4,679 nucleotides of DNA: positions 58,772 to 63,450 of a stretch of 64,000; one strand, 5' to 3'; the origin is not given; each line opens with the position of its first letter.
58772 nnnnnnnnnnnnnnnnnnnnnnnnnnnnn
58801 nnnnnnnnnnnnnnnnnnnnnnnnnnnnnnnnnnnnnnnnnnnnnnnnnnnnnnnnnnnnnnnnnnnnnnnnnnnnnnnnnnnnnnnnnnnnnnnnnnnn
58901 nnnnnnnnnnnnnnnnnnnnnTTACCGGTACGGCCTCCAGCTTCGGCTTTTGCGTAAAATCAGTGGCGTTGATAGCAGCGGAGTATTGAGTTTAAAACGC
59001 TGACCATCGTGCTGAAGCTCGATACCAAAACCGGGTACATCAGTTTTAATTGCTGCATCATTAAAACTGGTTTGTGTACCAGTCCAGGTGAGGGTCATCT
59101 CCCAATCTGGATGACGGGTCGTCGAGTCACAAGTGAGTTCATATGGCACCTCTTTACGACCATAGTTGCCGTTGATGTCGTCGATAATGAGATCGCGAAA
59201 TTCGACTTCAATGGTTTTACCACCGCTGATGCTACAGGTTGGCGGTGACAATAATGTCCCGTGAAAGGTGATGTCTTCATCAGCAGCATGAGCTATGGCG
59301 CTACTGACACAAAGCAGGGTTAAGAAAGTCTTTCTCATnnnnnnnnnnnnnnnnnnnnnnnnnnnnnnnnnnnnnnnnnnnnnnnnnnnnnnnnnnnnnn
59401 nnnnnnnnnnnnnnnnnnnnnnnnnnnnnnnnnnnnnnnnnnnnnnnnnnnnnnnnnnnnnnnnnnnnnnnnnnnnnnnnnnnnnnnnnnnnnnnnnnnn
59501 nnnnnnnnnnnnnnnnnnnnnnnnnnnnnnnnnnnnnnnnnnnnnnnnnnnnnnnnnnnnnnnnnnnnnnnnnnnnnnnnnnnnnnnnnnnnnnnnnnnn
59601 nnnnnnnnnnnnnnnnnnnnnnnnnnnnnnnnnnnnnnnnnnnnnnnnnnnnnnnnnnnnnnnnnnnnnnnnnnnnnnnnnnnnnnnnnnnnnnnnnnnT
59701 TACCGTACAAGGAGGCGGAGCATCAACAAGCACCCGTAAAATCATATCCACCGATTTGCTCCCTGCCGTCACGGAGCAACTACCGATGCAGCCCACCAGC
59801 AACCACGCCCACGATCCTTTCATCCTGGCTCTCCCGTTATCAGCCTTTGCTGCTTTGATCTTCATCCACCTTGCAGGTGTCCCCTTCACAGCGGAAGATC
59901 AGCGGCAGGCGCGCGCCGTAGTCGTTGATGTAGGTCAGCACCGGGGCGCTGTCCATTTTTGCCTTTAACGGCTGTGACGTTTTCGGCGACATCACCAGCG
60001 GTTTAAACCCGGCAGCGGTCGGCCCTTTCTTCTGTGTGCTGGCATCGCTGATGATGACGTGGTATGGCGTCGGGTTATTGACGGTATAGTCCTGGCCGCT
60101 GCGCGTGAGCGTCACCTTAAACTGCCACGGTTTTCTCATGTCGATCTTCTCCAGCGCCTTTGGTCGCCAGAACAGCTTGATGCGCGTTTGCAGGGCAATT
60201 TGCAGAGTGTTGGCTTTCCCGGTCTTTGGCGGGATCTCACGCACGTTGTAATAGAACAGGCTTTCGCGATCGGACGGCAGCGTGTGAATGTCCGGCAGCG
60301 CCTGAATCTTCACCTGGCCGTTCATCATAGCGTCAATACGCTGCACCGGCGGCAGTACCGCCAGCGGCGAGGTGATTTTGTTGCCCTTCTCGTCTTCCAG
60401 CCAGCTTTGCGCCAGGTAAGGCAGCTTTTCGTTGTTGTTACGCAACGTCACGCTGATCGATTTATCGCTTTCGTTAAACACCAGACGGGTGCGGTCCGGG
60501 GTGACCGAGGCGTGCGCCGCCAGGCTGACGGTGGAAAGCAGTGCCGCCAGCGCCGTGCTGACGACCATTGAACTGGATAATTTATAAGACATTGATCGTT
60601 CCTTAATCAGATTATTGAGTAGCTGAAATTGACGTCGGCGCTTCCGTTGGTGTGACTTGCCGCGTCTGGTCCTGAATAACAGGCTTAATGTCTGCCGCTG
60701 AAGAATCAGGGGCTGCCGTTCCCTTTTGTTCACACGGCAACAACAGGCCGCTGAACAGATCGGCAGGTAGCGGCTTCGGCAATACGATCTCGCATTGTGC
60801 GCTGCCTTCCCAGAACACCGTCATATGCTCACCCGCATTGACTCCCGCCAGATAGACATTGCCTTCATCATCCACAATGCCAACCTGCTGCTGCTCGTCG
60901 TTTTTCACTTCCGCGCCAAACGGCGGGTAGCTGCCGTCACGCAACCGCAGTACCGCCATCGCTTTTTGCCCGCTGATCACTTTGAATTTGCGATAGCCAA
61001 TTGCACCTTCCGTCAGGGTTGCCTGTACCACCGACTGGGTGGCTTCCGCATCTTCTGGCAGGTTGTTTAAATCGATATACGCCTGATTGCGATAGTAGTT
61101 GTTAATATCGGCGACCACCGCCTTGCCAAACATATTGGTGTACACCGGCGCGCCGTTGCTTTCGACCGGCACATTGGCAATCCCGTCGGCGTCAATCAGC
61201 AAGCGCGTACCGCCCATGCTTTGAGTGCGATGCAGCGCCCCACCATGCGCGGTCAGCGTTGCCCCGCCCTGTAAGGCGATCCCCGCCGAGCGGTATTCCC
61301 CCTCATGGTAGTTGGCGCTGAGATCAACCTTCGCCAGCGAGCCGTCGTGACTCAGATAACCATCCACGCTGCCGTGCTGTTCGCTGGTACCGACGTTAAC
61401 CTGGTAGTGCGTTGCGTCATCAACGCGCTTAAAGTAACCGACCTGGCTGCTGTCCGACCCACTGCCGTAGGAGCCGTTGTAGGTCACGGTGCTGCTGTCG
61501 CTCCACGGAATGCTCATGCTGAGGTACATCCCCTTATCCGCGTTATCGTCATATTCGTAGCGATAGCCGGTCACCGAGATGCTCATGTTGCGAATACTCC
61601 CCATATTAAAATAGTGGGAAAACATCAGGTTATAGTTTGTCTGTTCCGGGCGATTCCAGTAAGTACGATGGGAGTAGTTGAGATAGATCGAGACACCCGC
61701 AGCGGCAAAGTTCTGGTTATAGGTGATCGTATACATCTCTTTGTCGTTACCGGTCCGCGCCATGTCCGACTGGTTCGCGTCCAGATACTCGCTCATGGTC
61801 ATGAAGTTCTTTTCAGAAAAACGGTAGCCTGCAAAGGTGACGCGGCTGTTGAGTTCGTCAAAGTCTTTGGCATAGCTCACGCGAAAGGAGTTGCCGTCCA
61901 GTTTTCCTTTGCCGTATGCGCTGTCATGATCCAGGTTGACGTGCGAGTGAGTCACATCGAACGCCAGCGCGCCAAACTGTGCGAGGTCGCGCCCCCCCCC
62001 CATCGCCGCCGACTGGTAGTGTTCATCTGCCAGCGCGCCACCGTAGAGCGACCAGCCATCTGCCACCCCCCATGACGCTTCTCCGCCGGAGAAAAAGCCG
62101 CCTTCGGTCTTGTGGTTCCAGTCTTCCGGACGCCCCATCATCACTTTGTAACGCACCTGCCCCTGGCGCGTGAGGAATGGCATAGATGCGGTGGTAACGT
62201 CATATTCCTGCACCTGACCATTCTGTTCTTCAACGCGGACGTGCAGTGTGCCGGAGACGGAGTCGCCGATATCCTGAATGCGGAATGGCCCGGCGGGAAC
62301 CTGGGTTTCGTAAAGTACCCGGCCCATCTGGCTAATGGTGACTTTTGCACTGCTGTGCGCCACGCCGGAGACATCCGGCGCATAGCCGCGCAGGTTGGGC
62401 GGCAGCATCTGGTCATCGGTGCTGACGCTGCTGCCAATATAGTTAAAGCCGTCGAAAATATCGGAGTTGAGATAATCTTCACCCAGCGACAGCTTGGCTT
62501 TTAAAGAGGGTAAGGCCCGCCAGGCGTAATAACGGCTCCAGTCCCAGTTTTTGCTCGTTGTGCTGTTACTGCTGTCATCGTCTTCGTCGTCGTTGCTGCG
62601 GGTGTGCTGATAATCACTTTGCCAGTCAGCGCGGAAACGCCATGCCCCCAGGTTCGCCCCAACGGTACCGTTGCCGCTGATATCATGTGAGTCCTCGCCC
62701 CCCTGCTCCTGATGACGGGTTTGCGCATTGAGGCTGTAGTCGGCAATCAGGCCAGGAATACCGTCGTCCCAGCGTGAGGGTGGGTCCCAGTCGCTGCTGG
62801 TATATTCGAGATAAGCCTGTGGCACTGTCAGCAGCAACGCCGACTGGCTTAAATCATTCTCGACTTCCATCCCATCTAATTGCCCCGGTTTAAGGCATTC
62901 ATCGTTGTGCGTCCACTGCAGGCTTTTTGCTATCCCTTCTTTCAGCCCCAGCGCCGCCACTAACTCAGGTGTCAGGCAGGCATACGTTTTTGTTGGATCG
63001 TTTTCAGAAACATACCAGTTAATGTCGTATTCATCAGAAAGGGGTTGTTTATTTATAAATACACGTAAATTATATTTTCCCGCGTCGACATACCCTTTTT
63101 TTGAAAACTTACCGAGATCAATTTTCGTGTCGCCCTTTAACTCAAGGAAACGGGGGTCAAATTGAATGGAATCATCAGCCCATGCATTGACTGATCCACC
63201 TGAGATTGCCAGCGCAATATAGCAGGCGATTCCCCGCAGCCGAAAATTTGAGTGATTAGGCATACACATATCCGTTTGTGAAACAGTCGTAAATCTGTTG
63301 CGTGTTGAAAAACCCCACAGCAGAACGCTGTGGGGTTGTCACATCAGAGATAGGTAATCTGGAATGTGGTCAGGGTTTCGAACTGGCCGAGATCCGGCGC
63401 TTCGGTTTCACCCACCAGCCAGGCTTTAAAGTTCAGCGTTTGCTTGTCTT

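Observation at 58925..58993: yfcQ: 1-nt deletion separates the fimbrial C-terminal strand from the rest of the subunit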

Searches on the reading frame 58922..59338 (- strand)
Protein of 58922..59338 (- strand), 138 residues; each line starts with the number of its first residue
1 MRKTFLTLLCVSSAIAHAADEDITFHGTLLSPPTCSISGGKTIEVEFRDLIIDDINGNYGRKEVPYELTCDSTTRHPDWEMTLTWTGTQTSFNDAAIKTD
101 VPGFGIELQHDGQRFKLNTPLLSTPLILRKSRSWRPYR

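Call 14: list_cluster_members(proteins=[window:58922-59338:-, window:58561-58854:-, window:57493-57897:-, window:59335-59805:-])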
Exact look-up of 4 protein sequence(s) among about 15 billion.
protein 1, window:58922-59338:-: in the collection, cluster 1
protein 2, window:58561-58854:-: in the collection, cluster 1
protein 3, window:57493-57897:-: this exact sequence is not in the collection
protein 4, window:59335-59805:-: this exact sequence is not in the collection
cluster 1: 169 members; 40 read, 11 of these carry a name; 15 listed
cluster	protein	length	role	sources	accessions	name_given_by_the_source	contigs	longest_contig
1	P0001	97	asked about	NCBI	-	-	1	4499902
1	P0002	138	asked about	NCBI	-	-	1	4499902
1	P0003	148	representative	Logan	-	-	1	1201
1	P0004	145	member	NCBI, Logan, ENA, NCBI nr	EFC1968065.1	fimbrial protein [Escherichia coli]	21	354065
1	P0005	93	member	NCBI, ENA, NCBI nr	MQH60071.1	fimbrial protein, partial [Escherichia coli] | fimbrial protein [Escherichia coli]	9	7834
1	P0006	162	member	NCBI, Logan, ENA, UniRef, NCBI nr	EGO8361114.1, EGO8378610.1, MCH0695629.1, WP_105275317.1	fimbrial protein [Escherichia coli] | fimbrial protein n=1 Tax=Escherichia sp. MOD1-EC7003 TaxID=2093900 RepID=UPI000CF7B103 | fimbrial protein [Escherichia sp. MOD1-EC7003]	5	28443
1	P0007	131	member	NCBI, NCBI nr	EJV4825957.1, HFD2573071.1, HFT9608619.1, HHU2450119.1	TPA: fimbrial protein, partial [Escherichia coli] | fimbrial protein [Escherichia coli]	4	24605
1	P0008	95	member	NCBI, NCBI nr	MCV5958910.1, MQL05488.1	fimbrial protein, partial [Escherichia coli] | fimbrial protein [Escherichia coli]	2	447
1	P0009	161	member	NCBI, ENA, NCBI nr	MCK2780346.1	fimbrial protein [Escherichia coli]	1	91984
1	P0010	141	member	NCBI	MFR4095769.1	MAG: fimbrial protein, partial [Escherichia coli]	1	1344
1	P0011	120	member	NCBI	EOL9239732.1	fimbrial protein, partial [Escherichia coli]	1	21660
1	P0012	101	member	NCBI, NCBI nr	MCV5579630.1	fimbrial protein, partial [Escherichia coli] | fimbrial protein [Escherichia coli]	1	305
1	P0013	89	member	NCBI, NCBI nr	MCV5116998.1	fimbrial protein, partial [Escherichia coli] | fimbrial protein [Escherichia coli]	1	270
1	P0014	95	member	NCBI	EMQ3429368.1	fimbrial protein, partial [Escherichia coli O113:H32]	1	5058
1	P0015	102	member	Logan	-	-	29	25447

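Call 15: find_encoding_contigs(protein=P0002, flank=10000, max_places=6)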
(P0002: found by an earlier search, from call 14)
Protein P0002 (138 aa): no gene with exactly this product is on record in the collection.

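Call 32: search_protein_families(library=pfam, proteins=[window:58925-59338:-], max_evalue=0.01)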
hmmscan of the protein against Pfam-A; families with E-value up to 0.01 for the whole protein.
seq(138 aa): 1 family
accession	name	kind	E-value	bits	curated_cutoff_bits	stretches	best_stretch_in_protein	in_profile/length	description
PF00419.26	Fimbrial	-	1.1e-08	35.9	25.6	1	23-120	1-105/151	Fimbrial protein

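Call 36: find_encoding_contigs(protein=P0001, flank=10000, max_places=4)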
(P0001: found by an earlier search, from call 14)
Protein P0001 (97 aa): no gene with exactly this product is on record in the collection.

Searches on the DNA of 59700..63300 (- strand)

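Call 10: search_dna_similar(query=window:59700-63300:-, collection=ecoli_genomes, mode=near, max_rows=15)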
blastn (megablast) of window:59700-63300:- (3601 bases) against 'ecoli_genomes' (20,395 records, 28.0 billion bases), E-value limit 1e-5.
Records with a match: 2077; places in all: 2098; records where one place covers at least 80% of the query: 2045.
Genomes with a match: 2077 of 5426; with a place that covers at least 80% of the query: 2045. Places per genome that has any: lowest 1, median 1, highest 2. On chromosomes: 2098 places; on plasmids: 0.
Best place of each record, by identity: >=99% 116; 95-99% 541; 90-95% 566; 60-80% 854.
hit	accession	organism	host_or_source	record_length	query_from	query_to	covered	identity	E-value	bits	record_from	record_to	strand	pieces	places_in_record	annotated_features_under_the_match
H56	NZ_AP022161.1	Escherichia coli strain WP5-S18-ESBL-08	-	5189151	1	3601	100%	100.0%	0e+0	6645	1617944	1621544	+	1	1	fimbrial biogenesis outer membrane usher protein | fimbria/pilus periplasmic chaperone | fimbrial protein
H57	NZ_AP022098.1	Escherichia coli strain WP4-S18-ESBL-09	-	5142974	1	3601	100%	100.0%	0e+0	6645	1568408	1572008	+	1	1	fimbrial biogenesis outer membrane usher protein | fimbria/pilus periplasmic chaperone | fimbrial protein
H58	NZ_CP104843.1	Escherichia coli strain DFL.5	pantropical spotted dolphin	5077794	1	3601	100%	100.0%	0e+0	6645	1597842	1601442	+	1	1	fimbrial biogenesis outer membrane usher protein | fimbria/pilus periplasmic chaperone | fimbrial protein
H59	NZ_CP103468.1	Escherichia coli strain 4973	Homo sapiens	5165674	1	3601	100%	100.0%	0e+0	6645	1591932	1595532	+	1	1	fimbrial biogenesis outer membrane usher protein | fimbria/pilus periplasmic chaperone | fimbrial protein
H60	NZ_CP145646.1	Escherichia coli strain S1-IND-02-A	Homo sapiens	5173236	1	3601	100%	100.0%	0e+0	6645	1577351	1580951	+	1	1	fimbrial biogenesis outer membrane usher protein | fimbria/pilus periplasmic chaperone | fimbrial protein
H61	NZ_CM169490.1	Escherichia coli strain EC11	Homo sapiens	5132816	1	3601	100%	100.0%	0e+0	6645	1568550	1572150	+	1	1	fimbrial biogenesis outer membrane usher protein | fimbria/pilus periplasmic chaperone | fimbrial protein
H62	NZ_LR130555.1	Escherichia coli strain MS14385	Homo sapiens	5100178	1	3601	100%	100.0%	0e+0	6645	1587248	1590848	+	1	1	fimbrial biogenesis outer membrane usher protein | fimbria/pilus periplasmic chaperone | fimbrial protein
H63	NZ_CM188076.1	Escherichia coli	Homo sapiens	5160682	1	3601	100%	100.0%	0e+0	6645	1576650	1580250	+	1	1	fimbrial biogenesis outer membrane usher protein | fimbria/pilus periplasmic chaperone | fimbrial protein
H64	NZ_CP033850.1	Escherichia coli strain FDAARGOS_497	Homo sapiens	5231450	1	3601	100%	99.9%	0e+0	6639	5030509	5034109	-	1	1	fimbrial biogenesis outer membrane usher protein | fimbria/pilus periplasmic chaperone | fimbrial protein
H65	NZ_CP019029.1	Escherichia coli strain Ecol_881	Homo sapiens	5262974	1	3601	100%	99.9%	0e+0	6639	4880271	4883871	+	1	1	fimbrial biogenesis outer membrane usher protein | fimbria/pilus periplasmic chaperone | fimbrial protein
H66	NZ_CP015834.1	Escherichia coli strain MS6198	Homo sapiens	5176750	1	3601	100%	99.9%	0e+0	6639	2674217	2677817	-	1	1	fimbrial biogenesis outer membrane usher protein | fimbria/pilus periplasmic chaperone | fimbrial protein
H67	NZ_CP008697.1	Escherichia coli strain ST648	Homo sapiens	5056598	1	3601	100%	99.9%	0e+0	6639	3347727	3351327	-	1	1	fimbrial biogenesis outer membrane usher protein | fimbria/pilus periplasmic chaperone | fimbrial protein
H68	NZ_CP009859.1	Escherichia coli strain ECONIH1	rectal swab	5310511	1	3601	100%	99.9%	0e+0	6639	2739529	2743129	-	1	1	fimbrial biogenesis outer membrane usher protein | fimbria/pilus periplasmic chaperone | fimbrial protein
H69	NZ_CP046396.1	Escherichia coli strain ampC_0069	Homo sapiens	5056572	1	3601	100%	99.9%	0e+0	6639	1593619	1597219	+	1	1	fimbrial biogenesis outer membrane usher protein | fimbria/pilus periplasmic chaperone | fimbrial protein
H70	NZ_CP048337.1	Escherichia coli strain 142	environment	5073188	1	3601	100%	99.9%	0e+0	6639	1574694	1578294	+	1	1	fimbrial biogenesis outer membrane usher protein | fimbria/pilus periplasmic chaperone | fimbrial protein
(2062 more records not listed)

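Call 11: get_annotated_region(hit=H56, flank=6000)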
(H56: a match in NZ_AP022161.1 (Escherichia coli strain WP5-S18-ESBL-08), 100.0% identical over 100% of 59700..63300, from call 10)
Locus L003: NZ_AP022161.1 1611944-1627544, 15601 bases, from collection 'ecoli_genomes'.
description: Escherichia coli strain WP5-S18-ESBL-08 chromosome, complete genome
organism: Escherichia coli strain WP5-S18-ESBL-08 (NCBI taxid 562)
replicon: chromosome; assembly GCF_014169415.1
host: -; source: -; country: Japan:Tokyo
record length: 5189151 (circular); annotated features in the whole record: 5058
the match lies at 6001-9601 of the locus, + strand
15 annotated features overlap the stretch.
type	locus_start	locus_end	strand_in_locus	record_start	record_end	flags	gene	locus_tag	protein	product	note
CDS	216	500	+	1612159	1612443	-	yfcZ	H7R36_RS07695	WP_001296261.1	YfcZ/YiiS family protein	-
CDS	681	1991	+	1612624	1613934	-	fadI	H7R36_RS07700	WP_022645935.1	acetyl-CoA C-acyltransferase FadI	-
CDS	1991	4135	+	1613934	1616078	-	fadJ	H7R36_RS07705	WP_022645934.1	fatty acid oxidation complex subunit alpha FadJ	-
CDS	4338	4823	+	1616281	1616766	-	sixA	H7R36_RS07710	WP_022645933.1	phosphohistidine phosphatase SixA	-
CDS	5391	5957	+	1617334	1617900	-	-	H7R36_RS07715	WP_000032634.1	fimbrial protein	-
CDS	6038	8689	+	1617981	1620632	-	-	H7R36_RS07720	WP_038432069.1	fimbrial biogenesis outer membrane usher protein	-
CDS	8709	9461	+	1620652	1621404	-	-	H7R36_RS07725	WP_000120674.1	fimbria/pilus periplasmic chaperone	-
CDS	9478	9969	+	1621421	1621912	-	-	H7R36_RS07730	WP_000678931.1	fimbrial protein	-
CDS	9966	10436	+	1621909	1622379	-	-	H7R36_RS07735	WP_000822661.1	fimbrial protein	-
CDS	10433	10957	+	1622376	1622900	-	-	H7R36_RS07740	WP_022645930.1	fimbrial protein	-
CDS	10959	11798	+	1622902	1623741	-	-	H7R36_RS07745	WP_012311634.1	StfH/YfcO family fimbrial adhesin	-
CDS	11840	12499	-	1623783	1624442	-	-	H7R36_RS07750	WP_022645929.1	hypothetical protein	-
CDS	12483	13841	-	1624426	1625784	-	-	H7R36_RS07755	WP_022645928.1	AAA family ATPase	-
CDS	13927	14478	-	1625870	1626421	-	smrB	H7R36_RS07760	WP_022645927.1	endonuclease SmrB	-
CDS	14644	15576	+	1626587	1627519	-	prmB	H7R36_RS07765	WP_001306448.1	50S ribosomal protein L3 N(5)-glutamine methyltransferase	-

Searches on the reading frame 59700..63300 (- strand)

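Call 32: search_protein_families(library=pfam, proteins=[L003:9966-10436:+], max_evalue=0.01)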
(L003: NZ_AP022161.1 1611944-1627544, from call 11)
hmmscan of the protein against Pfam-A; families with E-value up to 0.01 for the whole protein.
L003:9966-10436:+ (156 aa): 1 family
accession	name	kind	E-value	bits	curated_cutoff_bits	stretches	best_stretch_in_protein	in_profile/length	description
PF00419.26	Fimbrial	-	2.1e-13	51.3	25.6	1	21-156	2-151/151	Fimbrial protein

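Call 42: search_protein_families(library=padloc, proteins=[L003:12483-13841:-, L003:11840-12499:-], max_evalue=0.001)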
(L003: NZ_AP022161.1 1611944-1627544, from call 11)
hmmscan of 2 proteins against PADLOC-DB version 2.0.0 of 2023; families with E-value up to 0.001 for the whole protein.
L003:12483-13841:- (452 aa): 149 families (the best 25 are shown)
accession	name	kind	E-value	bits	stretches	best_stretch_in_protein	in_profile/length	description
PDLC00271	PtuA1|PtuA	-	1.6e-168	559.6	1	2-450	1-420/421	AAA ATPase domain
PDLC00286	PtuA1|PtuA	-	3.5e-130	431.4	1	137-450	3-288/289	AAA ATPase domain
PDLC02913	ATPase_I-A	-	1.8e-114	381.7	1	3-448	53-507/508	-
PDLC00299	PtuA1|PtuA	-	1e-111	372.5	1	3-450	54-528/535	AAA ATPase domain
PDLC00284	PtuA1|PtuA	-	1.8e-106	355.1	2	232-445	314-538/545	AAA ATPase domain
PDLC00278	PtuA1|PtuA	-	1.6e-85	286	1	2-449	1-433/436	AAA ATPase domain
PDLC00310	PtuA1|PtuA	-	1.1e-72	243.6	1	2-450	1-440/443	AAA ATPase domain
PDLC00298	PtuA1|PtuA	-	1.5e-71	239.7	1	2-448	1-421/423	AAA ATPase domain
PDLC00267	PtuA1|PtuA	-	9.1e-71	237.3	1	2-391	1-368/438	AAA ATPase domain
PDLC00277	PtuA1|PtuA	-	1.4e-68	230.1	1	2-446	1-420/423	AAA ATPase domain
PDLC00311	PtuA1|PtuA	-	1.6e-67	226.5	1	2-447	1-453/455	AAA ATPase domain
PDLC00275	PtuA1|PtuA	-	1.8e-65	219.5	1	108-446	23-345/348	AAA ATPase domain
PDLC00304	PtuA1|PtuA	-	1.4e-42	144.4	1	4-415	12-401/444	AAA ATPase domain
PDLC00295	PtuA1|PtuA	-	5.9e-41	139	2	231-362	213-344/451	AAA ATPase domain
PDLC00272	PtuA1|PtuA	-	8.9e-38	128.4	1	269-442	257-441/444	AAA ATPase domain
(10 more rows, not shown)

L003:11840-12499:- (219 aa): 24 families
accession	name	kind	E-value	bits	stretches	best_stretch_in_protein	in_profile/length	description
PDLC00344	PtuB1|PtuB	-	1.1e-94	314.1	1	1-218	1-212/213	Unknown function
PDLC00332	PtuB1|PtuB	-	2.1e-29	100.9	1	1-216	1-209/212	Unknown function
PDLC00322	PtuB1|PtuB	-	9.2e-27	92.3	1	1-215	1-209/215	Unknown function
PDLC00346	PtuB1|PtuB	-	2.7e-24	84.3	1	1-216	1-211/214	Unknown function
PDLC02924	HNH_I-A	-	1.9e-22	78.3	1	1-168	1-157/198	-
PDLC00320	PtuB1|PtuB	-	1.5e-20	71.9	1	8-213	5-198/202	Unknown function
PDLC00314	PtuB1|PtuB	-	8.9e-20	69.3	1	1-136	1-137/156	Unknown function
PDLC00326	PtuB1|PtuB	-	9.4e-17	59.6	1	1-165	1-162/197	Unknown function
PDLC00324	PtuB1|PtuB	-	1.9e-15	55.2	1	1-215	1-205/209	Unknown function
PDLC00337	PtuB1|PtuB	-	1.6e-09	35.9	1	1-169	1-167/216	Unknown function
PDLC00358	PtuB1|PtuB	-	2.2e-09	35.3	1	24-195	20-196/215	Unknown function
PDLC00356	PtuB1|PtuB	-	9.9e-09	33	1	6-135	7-131/196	Unknown function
PDLC00355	PtuB1|PtuB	-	2.3e-08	32.1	1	1-107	1-106/263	Unknown function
PDLC00334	PtuB1|PtuB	-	4.5e-08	31.2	1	26-199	21-205/222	Unknown function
PDLC00353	PtuB1|PtuB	-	9e-08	30.2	1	41-135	37-131/196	Unknown function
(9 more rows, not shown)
